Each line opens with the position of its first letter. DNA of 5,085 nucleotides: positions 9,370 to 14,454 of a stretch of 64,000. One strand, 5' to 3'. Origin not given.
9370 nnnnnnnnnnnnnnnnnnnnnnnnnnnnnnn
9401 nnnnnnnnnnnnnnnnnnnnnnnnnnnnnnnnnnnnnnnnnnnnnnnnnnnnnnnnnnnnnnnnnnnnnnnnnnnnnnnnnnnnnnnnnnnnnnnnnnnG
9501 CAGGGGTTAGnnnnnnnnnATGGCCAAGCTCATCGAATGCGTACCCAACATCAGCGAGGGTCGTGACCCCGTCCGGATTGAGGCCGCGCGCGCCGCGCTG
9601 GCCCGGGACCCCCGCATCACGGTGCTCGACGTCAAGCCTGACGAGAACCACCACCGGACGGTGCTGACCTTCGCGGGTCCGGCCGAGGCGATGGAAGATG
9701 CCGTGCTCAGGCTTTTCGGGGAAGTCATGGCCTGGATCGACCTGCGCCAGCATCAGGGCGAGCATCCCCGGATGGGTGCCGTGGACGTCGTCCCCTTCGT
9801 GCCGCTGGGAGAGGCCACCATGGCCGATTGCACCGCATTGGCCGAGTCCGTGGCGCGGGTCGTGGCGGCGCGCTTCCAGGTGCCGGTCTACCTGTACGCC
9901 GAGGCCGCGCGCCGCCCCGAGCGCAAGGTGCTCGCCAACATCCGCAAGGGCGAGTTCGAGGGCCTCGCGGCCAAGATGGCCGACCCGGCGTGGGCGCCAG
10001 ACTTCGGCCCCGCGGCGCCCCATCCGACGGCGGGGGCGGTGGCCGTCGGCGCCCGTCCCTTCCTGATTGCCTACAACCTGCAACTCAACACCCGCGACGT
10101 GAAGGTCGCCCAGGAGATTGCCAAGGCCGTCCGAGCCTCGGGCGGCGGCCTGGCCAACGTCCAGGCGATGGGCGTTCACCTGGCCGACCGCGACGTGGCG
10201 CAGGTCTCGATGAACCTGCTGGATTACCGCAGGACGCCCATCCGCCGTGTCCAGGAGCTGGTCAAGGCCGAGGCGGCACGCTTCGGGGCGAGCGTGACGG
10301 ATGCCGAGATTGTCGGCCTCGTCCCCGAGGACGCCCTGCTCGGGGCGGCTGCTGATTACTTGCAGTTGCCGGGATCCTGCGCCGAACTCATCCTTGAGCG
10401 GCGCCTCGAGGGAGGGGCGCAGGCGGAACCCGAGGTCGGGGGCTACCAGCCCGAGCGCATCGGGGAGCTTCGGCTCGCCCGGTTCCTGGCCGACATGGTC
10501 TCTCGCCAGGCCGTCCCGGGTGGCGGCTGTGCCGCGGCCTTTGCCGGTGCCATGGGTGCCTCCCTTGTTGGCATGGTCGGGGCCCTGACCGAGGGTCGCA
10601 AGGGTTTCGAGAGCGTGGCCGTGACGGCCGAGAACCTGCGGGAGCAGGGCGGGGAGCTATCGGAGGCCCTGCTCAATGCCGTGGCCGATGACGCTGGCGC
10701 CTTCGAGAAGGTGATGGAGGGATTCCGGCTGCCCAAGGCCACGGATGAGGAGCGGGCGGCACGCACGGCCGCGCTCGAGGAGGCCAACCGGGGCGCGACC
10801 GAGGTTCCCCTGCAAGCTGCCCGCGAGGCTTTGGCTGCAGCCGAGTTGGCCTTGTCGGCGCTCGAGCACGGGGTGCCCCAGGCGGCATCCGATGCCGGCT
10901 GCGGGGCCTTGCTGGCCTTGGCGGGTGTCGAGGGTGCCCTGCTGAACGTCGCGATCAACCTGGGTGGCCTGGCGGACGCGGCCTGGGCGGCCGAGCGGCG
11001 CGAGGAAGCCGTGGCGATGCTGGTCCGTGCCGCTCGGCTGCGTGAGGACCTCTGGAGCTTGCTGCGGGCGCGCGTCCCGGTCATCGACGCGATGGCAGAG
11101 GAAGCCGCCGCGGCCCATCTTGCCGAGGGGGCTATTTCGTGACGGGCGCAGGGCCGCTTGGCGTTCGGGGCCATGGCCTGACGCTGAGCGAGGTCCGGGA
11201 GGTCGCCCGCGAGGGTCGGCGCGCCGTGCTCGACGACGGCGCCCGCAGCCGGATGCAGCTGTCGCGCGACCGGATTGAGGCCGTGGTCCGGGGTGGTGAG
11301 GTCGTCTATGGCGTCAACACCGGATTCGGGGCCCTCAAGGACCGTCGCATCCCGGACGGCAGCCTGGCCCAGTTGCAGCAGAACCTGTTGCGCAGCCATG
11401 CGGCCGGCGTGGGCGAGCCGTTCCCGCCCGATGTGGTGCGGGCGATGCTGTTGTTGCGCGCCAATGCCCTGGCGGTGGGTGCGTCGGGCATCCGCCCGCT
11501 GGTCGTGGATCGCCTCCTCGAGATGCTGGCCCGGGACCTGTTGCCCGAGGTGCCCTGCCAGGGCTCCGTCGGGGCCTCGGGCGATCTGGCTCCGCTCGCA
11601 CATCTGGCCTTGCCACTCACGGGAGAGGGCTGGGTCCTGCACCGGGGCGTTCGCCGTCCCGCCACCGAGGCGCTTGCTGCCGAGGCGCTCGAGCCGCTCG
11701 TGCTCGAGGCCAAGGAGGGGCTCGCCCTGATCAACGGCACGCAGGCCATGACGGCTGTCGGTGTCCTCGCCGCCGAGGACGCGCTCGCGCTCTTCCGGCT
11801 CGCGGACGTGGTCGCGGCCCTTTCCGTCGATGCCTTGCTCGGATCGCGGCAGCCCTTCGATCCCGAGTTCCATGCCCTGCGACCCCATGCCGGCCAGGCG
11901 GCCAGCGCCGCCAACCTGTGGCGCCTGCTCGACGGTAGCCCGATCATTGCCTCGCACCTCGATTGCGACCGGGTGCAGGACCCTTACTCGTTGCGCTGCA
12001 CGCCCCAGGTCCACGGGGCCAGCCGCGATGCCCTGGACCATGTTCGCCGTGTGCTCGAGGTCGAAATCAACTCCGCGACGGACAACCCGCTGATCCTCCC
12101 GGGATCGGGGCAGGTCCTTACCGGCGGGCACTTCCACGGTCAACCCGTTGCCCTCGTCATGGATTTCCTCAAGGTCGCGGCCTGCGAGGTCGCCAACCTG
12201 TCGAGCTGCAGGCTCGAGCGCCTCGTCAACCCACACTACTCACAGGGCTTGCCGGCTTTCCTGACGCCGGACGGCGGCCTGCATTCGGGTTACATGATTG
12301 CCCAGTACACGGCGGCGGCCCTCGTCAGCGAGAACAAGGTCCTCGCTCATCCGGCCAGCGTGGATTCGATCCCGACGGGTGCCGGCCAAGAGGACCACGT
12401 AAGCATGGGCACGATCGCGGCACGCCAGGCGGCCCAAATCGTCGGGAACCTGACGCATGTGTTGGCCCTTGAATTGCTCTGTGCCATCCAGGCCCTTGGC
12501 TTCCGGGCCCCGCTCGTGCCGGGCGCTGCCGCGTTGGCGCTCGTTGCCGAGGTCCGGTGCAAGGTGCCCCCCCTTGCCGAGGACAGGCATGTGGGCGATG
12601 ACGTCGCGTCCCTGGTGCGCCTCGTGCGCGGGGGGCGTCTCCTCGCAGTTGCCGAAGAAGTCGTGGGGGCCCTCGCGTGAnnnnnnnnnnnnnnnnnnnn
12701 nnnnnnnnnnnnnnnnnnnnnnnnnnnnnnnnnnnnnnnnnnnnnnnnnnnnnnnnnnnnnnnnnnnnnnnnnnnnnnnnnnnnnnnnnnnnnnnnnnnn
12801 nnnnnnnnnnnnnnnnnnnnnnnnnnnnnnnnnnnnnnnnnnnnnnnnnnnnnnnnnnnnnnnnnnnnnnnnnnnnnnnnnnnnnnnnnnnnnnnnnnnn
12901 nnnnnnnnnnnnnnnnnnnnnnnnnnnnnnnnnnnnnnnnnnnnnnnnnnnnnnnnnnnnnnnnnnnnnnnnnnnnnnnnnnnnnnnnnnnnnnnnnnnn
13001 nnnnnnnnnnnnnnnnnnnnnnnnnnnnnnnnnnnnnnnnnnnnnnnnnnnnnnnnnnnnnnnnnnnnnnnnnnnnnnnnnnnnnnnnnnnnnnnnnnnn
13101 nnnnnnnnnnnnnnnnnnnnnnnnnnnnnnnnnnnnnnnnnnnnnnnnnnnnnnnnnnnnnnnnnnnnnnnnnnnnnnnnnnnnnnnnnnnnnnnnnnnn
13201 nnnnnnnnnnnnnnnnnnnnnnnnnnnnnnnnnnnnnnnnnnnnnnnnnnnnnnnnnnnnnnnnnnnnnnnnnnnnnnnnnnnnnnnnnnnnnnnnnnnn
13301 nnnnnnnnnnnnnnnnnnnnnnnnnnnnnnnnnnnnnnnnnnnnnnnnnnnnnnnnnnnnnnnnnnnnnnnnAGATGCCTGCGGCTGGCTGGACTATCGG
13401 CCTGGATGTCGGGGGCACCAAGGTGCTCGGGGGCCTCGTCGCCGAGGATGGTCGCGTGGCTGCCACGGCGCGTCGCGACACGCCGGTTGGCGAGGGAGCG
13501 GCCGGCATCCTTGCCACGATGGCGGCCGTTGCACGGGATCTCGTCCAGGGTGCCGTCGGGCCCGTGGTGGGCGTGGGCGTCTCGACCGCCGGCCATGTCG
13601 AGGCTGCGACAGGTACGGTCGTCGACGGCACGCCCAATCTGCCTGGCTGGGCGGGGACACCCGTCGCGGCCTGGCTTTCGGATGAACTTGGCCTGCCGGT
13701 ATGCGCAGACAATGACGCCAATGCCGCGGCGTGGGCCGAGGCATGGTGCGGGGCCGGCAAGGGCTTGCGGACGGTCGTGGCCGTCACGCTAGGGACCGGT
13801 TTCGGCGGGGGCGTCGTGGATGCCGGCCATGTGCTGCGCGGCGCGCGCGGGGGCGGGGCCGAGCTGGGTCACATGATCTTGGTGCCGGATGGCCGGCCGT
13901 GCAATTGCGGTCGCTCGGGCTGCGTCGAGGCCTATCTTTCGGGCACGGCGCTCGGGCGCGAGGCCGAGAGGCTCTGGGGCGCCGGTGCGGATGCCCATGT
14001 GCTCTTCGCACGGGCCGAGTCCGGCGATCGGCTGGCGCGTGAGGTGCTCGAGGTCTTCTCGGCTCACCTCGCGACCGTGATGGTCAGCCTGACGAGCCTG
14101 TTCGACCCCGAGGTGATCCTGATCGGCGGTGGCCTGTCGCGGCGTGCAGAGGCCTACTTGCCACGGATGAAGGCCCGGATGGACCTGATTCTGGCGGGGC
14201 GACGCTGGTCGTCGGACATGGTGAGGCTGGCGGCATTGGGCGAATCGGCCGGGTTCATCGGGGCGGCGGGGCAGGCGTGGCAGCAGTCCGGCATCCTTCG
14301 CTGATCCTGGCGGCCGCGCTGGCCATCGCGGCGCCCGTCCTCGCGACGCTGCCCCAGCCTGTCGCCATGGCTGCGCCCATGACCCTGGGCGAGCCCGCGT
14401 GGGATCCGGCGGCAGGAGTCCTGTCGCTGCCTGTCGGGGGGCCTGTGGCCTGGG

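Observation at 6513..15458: Seven-gene translationally coupled operon fusing histidine utilisation (with eukaryote-like fused FtcD) to a NanE-like epimerase, a ROK kinase and an AMIN-domain protein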

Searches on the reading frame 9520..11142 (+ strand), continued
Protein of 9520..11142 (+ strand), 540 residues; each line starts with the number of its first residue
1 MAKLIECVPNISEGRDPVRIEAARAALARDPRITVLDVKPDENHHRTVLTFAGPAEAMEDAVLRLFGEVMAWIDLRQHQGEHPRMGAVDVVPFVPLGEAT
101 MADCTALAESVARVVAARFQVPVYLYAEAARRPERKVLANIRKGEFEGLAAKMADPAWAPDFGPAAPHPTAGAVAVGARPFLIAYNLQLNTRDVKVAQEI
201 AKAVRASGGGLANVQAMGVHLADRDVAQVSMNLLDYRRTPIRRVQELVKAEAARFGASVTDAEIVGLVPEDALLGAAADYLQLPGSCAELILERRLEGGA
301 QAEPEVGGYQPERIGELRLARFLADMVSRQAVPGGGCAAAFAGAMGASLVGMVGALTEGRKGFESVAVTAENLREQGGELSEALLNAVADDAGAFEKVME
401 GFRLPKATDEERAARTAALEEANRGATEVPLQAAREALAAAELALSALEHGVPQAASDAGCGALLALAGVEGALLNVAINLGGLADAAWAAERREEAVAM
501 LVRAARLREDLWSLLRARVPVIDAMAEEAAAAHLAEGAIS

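Call 42: search_solved_structures(query=window:9520-11142:+, max_evalue=0.00001)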
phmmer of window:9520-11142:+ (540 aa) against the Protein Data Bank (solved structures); distinct sequences matched with E-value up to 0.00001: 4.
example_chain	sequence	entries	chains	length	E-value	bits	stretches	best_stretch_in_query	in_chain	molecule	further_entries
1tt9_A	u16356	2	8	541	2.5e-86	293.6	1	1-507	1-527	Formimidoyltransferase-cyclodeaminase (Formiminotransferase- cyclodeaminase) (FTCD) (58 kD | Formimidoyltransferase-cyclodeaminase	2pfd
1qd1_A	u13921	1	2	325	5.8e-62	213.2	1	3-282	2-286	FORMIMINOTRANSFERASE-CYCLODEAMINASE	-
7vg4_A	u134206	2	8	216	8e-36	127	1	319-519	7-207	Methenyltetrahydrofolate cyclohydrolase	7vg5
1o5h_A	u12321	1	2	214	1.3e-11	47.1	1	316-496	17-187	Formiminotetrahydrofolate cyclodeaminase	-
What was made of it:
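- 9520..11142 (+): Fused ftcD: glutamate formimidoyltransferase (residues 1-297) plus cyclodeaminase/cyclohydrolase-family domain (residues 319-518). Rat FTCD 1TT9 matches over residues 1-507 at E 2.5e-86 (call 42).
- Closest known: Mammalian FTCD. Same: Homologous along the whole length, E 2.5e-86 (call 42).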

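Call 43: search_protein_families(library=pfam, proteins=[L071:5766-6701:-, L072:8477-9889:+, L071:16083-16679:-], max_evalue=1)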
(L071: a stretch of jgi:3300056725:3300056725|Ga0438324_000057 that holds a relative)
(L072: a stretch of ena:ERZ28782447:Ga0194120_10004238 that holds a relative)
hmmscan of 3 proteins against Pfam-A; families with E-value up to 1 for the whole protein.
L071:5766-6701:- (311 aa): 2 families
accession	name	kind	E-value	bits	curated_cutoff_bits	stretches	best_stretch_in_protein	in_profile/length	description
PF00072.30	Response_reg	-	1.3e-14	54.8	30.2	1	4-95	20-109/111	Response regulator receiver domain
PF07238.19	PilZ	-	0.0063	17.3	22.5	1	195-292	1-96/102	PilZ domain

L072:8477-9889:+ (470 aa): 9 families
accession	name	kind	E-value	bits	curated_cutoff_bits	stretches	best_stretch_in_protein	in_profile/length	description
PF01436.27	NHL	-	4e-19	68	20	3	333-359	1-27/28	NHL repeat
PF25021.1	TEN_NHL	-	2.2e-18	66.8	27.1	2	311-414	239-356/357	Teneurin NHL domain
PF13449.12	Phytase-like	-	4.3e-07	30.6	27.6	1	297-367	50-101/284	Esterase-like activity of phytase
PF24684.1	Vgb_lyase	-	2e-05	24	50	0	321-367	210-256/290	Virginiamycin B lyase family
PF15358.11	TSKS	-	0.1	11.9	27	1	209-259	17-62/395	Testis-specific serine kinase substrate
PF08450.18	SGL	-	0.15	12.1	26.3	1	345-422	146-218/246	SMP-30/Gluconolactonase/LRE-like region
PF05616.18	Neisseria_TspB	-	0.2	10.5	20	1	200-270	328-396/517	Neisseria meningitidis TspB protein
PF22701.2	Mala_s_1-like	-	0.27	11.4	27.5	0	394-425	94-126/195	Mal s 1 allergenic protein-like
PF05887.16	Trypan_PARP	-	0.38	11.2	100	1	212-262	61-111/134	Procyclic acidic repetitive protein (PARP)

L071:16083-16679:- (198 aa): 2 families
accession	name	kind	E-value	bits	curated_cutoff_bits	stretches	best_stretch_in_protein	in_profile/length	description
PF07238.19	PilZ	-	4.3e-06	27.4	22.5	1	88-188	1-98/102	PilZ domain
PF00153.32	Mito_carr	-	0.1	12.8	22.3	1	120-157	8-44/96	Mitochondrial carrier protein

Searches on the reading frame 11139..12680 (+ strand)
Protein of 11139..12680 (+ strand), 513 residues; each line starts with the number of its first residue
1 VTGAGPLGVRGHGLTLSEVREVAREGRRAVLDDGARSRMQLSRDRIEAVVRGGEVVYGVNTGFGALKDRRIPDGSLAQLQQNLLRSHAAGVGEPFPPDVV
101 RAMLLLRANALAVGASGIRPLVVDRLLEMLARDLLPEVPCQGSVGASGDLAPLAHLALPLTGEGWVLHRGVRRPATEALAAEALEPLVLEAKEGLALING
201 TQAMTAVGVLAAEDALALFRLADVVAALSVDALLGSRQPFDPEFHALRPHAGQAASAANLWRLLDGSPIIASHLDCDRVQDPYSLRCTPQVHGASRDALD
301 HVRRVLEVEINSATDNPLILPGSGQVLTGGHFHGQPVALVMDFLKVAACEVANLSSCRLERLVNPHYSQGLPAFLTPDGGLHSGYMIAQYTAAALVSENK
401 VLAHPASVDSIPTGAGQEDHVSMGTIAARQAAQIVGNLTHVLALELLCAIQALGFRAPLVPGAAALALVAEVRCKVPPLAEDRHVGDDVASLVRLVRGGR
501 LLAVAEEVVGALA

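Call 3: search_protein_families(library=pfam, proteins=[window:11139-12680:+])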
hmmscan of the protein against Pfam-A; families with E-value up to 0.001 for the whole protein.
window:11139-12680:+ (513 aa): 1 family
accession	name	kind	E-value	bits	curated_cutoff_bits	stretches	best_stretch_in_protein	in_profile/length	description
PF00221.24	Lyase_aromatic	-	1.5e-198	660.6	27.3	1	14-473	1-465/466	Aromatic amino acid lyase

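Call 7: search_protein_families(library=ncbifam, proteins=[window:11139-12680:+], max_evalue=0.01)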
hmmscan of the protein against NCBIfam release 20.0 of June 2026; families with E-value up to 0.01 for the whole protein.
window:11139-12680:+ (513 aa): 8 families
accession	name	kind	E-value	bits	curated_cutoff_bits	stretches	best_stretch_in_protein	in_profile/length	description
NF006871.0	PRK09367.1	subfamily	3.3e-206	685.8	524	1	9-507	6-503/505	histidine ammonia-lyase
TIGR01225.1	hutH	equivalog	1.4e-201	670.4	539.15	1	9-506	3-499/506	histidine ammonia-lyase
TIGR03832.1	Tyr_2_3_mutase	equivalog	6.8e-132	440.5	501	1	10-493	2-504/507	tyrosine 2,3-aminomutase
TIGR04475.1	Phe_D_beta_mut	equivalog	1.2e-125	420.1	800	1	12-496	8-509/510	phenylalanine aminomutase (D-beta-phenylalanine forming)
NF041222.1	BagA_FevW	exception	2.1e-107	359.9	1000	1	9-506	3-524/529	bagremycin/ferroverdin biosynthesis tyrosine ammonia-lyase BagA/FevW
NF053541.1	FlxA_rubin_TAL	equivalog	8.7e-98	327.9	700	1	15-493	2-493/498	flexirubin biosynthesis tyrosine ammonia-lyase FlxA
TIGR01226.1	phe_am_lyase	equivalog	1.8e-86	291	519.15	1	9-457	35-502/680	phenylalanine ammonia-lyase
TIGR04473.1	taxol_Phe_23mut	exception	2.6e-57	194.5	1250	1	29-457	52-498/687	phenylalanine aminomutase (L-beta-phenylalanine forming)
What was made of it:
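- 11139..12680 (+): hutH, histidine ammonia-lyase (513 aa). TIGR01225, 670 bits against 539 (call 7).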

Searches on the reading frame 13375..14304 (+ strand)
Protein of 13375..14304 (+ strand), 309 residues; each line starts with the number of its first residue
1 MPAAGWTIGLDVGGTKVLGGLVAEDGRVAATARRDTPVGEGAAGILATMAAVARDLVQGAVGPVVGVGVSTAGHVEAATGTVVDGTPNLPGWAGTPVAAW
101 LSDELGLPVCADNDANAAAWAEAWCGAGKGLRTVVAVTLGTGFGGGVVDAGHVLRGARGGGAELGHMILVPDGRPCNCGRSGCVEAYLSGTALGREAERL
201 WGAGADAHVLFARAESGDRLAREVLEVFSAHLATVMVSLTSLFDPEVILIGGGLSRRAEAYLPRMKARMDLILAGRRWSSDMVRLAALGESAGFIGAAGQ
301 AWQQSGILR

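Call 3: search_protein_families(library=pfam, proteins=[window:13375-14304:+])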
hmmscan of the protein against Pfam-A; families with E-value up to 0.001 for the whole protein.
window:13375-14304:+ (309 aa): 1 family
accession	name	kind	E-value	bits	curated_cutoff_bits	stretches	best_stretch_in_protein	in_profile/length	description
PF00480.26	ROK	-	8.3e-68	229.5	22.9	1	7-298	1-288/294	ROK family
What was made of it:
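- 13375..14304 (+): ROK-family sugar kinase (309 aa, no DNA-binding domain). PF00480 (call 3).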

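Call 7: search_protein_families(library=ncbifam, proteins=[window:13375-14304:+], max_evalue=0.01)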
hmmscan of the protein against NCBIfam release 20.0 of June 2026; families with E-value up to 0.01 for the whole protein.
window:13375-14304:+ (309 aa): 13 families
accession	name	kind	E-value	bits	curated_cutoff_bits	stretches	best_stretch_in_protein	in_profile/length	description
TIGR00744.1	ROK_glcA_fam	subfamily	3.2e-60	204.1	260.35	1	8-301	1-308/318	ROK family glucokinase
NF003461.0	PRK05082.1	subfamily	4e-43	147.9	283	1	7-302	3-287/291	N-acetylmannosamine kinase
NF047821.1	NactlManKinNanK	equivalog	1.8e-38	132.8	450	1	7-299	3-284/288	N-acetylmannosamine kinase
NF007108.0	PRK09557.1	equivalog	6.8e-36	124.1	443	1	8-299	4-298/303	fructokinase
NF009835.0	PRK13310.1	equivalog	7e-36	124.1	380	1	9-298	4-297/303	N-acetylglucosamine kinase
NF007251.0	PRK09698.1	equivalog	1.7e-33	116.2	253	1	7-260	8-254/304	allose kinase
NF042998.1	bglucokin_BglK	equivalog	3.7e-29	101.9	550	1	10-304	6-288/291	beta-glucoside kinase BglK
NF049930.1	TransRegMlc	equivalog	1.5e-26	93.6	530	1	65-266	147-355/405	sugar metabolism global transcriptional regulator Mlc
NF045551.1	GK_Pyrobac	equivalog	7.2e-26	91.2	500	1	8-304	3-283/294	ATP-dependent glucokinase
NF047937.1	TransRegNagC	equivalog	1.7e-24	86.8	650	1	59-267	135-350/399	DNA-binding transcriptional regulator NagC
NF009836.0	PRK13311.1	equivalog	7.1e-20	71.3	551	1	8-241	3-242/256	N-acetyl-D-glucosamine kinase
NF045942.1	PolPhglucPhase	equivalog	1e-17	64.7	250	2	7-168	2-155/242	polyphosphate--glucose phosphotransferase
NF045550.1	FrctkaseScrK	equivalog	1.7e-11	44.1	400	1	10-273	8-255/293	fructokinase ScrK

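Call 36: search_solved_structures(query=window:13375-14304:+, max_evalue=1e-20)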
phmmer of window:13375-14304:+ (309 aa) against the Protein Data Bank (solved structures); distinct sequences matched with E-value up to 1e-20: 23.
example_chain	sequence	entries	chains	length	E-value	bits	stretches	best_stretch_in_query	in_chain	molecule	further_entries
3vgk_A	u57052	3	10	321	1e-45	159.5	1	5-303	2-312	Glucokinase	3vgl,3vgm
3vov_A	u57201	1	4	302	1.3e-44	155.9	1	8-302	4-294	Glucokinase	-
2qm1_A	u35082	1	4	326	2.9e-41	144.9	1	8-303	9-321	Glucokinase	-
3eo3_A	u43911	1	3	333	3.7e-35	124.8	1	8-202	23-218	Bifunctional UDP-N-acetylglucosamine 2-epimerase/N-acetylmannosamine kinase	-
2yhy_A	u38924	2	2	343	4.1e-35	124.7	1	8-202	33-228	BIFUNCTIONAL UDP-N-ACETYLGLUCOSAMINE 2-EPIMERASE/N-ACETYLMANNOSAMINE KINASE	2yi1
2yhw_A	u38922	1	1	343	1.9e-34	122.5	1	8-202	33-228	BIFUNCTIONAL UDP-N-ACETYLGLUCOSAMINE 2-EPIMERASE/N-ACETYLMANNOSAMINE KINASE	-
5nck_A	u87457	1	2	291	3.9e-34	121.4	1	8-298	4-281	N-acetylmannosamine kinase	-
2aa4_A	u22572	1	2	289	4.2e-31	111.5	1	7-298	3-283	Putative N-acetylmannosamine kinase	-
4db3_A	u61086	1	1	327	1.7e-30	109.5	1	8-298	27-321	N-acetyl-D-glucosamine kinase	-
7p7i_AAA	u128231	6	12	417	6.2e-29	104.4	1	8-262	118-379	Ubiquitin-like protein SMT3,N-acetyl-D-glucosamine kinase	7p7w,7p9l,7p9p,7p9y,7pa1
4htl_A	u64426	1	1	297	2.1e-28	102.6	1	9-298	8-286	Beta-glucoside kinase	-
2ap1_A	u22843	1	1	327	1.2e-27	100.1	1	8-297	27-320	putative regulator protein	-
3r8e_A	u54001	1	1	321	9.5e-27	97.2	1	5-300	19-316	Hypothetical sugar kinase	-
6jdc_A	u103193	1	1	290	9.6e-27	97.2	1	8-298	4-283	N-acetylmannosamine kinase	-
6jdh_A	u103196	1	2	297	6.9e-26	94.4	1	8-299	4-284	N-acetylmannosamine kinase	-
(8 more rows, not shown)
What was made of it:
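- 13375..14304 (+): Nearest solved structures are glucokinases, then ManNAc kinases (call 36).
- On NanK (ROK-type ManNAc kinase): Nearest solved structures are glucokinases (call 36).
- Closest known: nanE-nanK pair of sialic-acid catabolic clusters. Different: The kinase is nearer to glucokinases than to characterised NanK (calls 7, 36).
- The ROK kinase scores below the NanK and glucokinase NCBIfam cutoffs, and its nearest structures are glucokinases (calls 7, 36).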
